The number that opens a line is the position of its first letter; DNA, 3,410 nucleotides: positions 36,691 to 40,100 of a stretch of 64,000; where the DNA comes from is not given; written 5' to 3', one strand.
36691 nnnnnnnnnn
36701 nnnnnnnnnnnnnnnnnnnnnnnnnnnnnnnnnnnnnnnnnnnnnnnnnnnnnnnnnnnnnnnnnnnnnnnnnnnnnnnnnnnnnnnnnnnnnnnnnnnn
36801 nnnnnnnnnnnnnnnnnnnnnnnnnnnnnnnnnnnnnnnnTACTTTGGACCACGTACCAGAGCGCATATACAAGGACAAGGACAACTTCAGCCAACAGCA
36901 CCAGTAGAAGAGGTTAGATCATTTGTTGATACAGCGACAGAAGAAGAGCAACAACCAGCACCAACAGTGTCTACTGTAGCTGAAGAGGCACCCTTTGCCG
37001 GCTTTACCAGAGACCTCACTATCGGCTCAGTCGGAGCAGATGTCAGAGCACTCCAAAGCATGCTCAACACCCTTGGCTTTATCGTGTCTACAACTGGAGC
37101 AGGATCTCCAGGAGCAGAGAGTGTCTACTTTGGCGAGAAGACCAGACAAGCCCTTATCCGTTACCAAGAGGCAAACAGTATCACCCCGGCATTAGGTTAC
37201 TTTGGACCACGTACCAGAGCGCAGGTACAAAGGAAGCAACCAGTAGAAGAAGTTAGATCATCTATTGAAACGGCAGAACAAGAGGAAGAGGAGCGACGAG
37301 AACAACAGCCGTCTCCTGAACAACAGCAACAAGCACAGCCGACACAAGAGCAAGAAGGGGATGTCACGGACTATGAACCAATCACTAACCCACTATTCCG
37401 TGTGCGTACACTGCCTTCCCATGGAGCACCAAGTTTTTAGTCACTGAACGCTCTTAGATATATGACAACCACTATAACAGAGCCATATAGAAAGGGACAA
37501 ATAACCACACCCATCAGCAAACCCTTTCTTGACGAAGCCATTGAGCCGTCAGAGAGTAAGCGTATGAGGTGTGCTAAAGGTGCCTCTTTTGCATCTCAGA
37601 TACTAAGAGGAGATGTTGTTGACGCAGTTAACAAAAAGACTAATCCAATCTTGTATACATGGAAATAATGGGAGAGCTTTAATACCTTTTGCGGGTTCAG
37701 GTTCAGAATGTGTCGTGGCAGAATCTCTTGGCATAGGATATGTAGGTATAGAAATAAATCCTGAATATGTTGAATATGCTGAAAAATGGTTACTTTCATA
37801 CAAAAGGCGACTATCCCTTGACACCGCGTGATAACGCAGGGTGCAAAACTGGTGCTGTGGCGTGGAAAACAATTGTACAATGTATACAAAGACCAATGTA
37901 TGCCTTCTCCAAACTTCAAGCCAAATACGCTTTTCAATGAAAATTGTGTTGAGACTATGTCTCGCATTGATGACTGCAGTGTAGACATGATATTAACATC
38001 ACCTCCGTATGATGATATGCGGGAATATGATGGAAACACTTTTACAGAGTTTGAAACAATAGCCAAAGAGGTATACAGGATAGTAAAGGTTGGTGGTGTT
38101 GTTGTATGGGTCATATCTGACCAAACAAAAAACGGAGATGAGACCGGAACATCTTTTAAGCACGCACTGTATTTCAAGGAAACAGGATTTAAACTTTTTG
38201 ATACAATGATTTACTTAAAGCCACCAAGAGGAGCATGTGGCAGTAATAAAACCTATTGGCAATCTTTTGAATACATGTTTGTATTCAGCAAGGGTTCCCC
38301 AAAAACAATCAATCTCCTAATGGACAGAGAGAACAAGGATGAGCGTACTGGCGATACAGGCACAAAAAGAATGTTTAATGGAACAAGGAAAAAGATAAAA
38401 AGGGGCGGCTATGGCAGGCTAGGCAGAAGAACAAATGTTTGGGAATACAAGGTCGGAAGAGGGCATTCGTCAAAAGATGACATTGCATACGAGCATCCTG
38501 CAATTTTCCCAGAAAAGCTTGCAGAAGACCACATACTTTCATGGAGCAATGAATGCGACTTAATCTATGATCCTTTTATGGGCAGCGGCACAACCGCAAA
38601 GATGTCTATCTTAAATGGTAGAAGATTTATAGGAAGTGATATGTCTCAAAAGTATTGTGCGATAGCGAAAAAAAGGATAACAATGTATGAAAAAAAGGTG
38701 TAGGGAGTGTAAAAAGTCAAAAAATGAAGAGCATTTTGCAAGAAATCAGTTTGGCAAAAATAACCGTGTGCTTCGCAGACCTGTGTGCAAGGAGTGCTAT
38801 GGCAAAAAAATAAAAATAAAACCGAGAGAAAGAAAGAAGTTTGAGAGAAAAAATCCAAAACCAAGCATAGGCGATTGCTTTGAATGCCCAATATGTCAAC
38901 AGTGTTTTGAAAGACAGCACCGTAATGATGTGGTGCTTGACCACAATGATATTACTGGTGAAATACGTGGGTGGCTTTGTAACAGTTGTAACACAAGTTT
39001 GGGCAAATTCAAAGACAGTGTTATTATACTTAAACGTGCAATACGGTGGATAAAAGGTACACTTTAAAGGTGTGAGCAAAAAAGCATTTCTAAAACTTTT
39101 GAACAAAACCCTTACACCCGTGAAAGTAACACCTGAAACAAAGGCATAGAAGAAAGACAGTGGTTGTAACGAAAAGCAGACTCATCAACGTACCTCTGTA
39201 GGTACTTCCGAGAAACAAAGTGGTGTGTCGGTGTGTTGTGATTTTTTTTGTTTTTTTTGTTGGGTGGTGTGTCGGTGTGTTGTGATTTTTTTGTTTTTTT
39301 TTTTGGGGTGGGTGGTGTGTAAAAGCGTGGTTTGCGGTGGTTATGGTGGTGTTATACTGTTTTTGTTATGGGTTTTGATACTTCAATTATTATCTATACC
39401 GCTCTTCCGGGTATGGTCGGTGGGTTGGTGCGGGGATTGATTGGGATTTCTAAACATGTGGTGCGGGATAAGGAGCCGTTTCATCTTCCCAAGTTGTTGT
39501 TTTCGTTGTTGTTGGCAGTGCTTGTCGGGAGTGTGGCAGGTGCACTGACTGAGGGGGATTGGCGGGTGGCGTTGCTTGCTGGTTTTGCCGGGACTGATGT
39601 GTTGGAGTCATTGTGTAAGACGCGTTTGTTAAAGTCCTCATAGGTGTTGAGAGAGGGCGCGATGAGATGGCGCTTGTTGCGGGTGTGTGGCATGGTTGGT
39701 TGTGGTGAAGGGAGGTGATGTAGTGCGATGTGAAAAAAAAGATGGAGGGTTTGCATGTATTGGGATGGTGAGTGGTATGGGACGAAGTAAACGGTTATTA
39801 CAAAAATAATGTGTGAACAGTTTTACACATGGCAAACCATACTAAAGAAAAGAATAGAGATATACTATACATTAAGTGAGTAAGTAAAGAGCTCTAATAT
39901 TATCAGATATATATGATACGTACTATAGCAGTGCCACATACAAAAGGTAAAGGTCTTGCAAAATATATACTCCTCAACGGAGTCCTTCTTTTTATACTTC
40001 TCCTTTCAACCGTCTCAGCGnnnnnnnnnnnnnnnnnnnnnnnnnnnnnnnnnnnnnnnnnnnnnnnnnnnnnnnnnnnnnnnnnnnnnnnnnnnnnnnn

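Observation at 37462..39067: Methylase pseudogene + intact SPPY DNA methyltransferase + overlapping endonuclease-VII nuclease inserted between giant genes 1 and 2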

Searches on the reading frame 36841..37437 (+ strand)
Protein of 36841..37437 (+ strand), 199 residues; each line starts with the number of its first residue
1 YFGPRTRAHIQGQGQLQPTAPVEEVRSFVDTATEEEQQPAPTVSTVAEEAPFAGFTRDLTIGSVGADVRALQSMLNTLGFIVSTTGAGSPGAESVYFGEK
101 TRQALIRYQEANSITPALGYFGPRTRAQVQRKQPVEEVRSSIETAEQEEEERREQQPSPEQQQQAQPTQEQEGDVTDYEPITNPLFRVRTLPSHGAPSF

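Call 71: find_related_loci(query=window:36841-37437:+, collection=metagenome_contigs, flank=6000)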
Query window:36841-37437:+ (199 aa) in metagenome_contigs; peptide patterns used: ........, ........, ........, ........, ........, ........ (x = any residue, [..] = any of these).
530 stretches matched a pattern, but none encodes a relative of the query by tblastn (E <= 1e-3).

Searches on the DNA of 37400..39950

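Call 69: search_rna_families(source=window, start=37400, end=39950, threshold=evalue, max_evalue=1)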
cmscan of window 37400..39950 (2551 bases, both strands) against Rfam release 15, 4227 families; matches with E-value up to 1: 0.
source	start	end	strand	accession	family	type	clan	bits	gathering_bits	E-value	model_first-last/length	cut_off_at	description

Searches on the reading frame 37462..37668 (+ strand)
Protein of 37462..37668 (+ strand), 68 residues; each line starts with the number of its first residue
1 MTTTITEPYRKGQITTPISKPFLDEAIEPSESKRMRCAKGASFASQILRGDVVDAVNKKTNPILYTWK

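Call 4: search_protein_families(library=pfam, proteins=[window:37462-37668:+], max_evalue=0.1)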
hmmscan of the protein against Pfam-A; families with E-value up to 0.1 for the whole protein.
window:37462-37668:+ (68 aa): 0 families

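Call 5: search_protein_families(library=phrogs, proteins=[window:37462-37668:+], max_evalue=0.01)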
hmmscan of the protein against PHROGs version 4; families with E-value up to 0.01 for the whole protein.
window:37462-37668:+ (68 aa): 0 families

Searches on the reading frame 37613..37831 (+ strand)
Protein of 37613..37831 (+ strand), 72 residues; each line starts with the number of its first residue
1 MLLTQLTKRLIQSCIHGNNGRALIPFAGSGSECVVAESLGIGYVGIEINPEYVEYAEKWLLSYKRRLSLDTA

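Call 4: search_protein_families(library=pfam, proteins=[window:37613-37831:+], max_evalue=0.1)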
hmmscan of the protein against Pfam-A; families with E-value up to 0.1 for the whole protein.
window:37613-37831:+ (72 aa): 1 family
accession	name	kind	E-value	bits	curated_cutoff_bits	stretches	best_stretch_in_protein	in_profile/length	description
PF01555.25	N6_N4_Mtase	-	1.4e-08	35.4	26.7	1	5-58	169-221/221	DNA methylase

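Call 5: search_protein_families(library=phrogs, proteins=[window:37613-37831:+], max_evalue=0.01)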
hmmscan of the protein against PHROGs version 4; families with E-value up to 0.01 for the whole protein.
window:37613-37831:+ (72 aa): 6 families
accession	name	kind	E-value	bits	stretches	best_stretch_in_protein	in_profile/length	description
phrog_67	-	other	1.9e-10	41.4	1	25-71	308-354/743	DNA methyltransferase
phrog_498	-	other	2.7e-07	30.5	1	6-57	367-417/633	DNA methyltransferase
phrog_18146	-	other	5.4e-06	26.6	1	4-50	55-101/452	DNA methyltransferase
phrog_3008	-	other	8.7e-06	26.2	1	23-60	174-211/244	DNA methyltransferase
phrog_12517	-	unknown function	3.5e-05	24.1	1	19-66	106-153/316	-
phrog_23085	-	unknown function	0.00011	22.9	1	5-64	51-109/138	-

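Call 18: search_protein_families(library=padloc, proteins=[window:37613-37831:+], max_evalue=0.01)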
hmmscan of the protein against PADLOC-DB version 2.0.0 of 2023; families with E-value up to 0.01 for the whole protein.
window:37613-37831:+ (72 aa): 31 families (the best 25 are shown)
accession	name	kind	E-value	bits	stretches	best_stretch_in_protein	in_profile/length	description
PDLC03371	MTase_II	-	5e-11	40.6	1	5-65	198-257/260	Type II methyltransferase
PDLC03387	MTase_II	-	4.6e-10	37.1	1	8-62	220-277/289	Type II methyltransferase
PDLC03228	MTase_II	-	6.6e-10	37.2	1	8-68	154-213/227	Type II methyltransferase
PDLC03353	MTase_II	-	3.2e-08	31.5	1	5-66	196-256/260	Type II methyltransferase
PDLC03302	MTase_II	-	4.9e-08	30.2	1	17-63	216-263/626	Type II methyltransferase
PDLC03299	MTase_II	-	2.1e-07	28.7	1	5-61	203-258/296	Type II methyltransferase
PDLC03224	MTase_II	-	2.2e-07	28.1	1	5-51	80-126/481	Type II methyltransferase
PDLC03350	MTase_II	-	2.7e-07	28.3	1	6-66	242-301/312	Type II methyltransferase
PDLC03320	MTase_II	-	6e-07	26.9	1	9-61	224-275/289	Type II methyltransferase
PDLC03216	MTase_II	-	1.3e-06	25.7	1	7-62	203-257/364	Type II methyltransferase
PDLC04134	mad2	-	5e-06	23.6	1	8-61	281-334/492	mads_2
PDLC03351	MTase_II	-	9.5e-06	23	1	18-60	146-188/348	Type II methyltransferase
PDLC03738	oMTase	-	2.1e-05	21.4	1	22-59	227-264/376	orphan methyltransferase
PDLC03337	MTase_II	-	5.1e-05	20.7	1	5-53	192-239/264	Type II methyltransferase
PDLC03260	MTase_II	-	5.8e-05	20.2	1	6-59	254-306/349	Type II methyltransferase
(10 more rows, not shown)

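Call 19: search_protein_families(library=ncbifam, proteins=[window:37613-37831:+], max_evalue=0.01)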
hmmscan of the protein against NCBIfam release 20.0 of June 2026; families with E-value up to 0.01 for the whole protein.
window:37613-37831:+ (72 aa): 3 families
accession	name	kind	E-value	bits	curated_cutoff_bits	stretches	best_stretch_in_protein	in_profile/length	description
NF010253.0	PRK13699.1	subfamily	3.1e-07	30.3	244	1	8-67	154-212/226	DNA methyltransferase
NF050803.1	DnaMtaseCcrMCaul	equivalog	1.3e-05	24.2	830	1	6-61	194-248/350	adenine-specific DNA-methyltransferase CcrM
NF008572.0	PRK11524.1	equivalog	7.7e-05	21.9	292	1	5-55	202-251/294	adenine-specific DNA-methyltransferase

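Call 48: search_protein_representatives(protein=window:37613-37831:+)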
Query: 72 residues. Proteins with E-value up to 0.001 (for the whole library): 688; up to 1e-10: 16; up to 1e-30: 1. The best 150 are listed.
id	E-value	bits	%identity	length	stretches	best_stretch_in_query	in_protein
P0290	1.1e-40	152.5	100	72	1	1-72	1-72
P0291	3.4e-19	84.5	67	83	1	5-66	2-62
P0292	1.6e-18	82.4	71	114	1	5-60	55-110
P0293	2.7e-15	72.2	31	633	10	22-67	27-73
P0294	3.7e-15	71.7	53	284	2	5-60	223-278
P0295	1.5e-14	69.8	61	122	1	5-63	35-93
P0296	4.1e-14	68.4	65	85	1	7-60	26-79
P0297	2.1e-13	66.2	67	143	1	5-55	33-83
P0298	2.6e-13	65.9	54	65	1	5-65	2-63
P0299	2.8e-13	65.8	62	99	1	5-60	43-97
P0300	1.6e-12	63.4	53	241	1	5-61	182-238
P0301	1.8e-12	63.2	63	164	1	6-60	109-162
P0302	2.2e-12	62.9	60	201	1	5-60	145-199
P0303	2.4e-11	59.7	56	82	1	5-58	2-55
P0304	3.3e-11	59.2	50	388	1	5-64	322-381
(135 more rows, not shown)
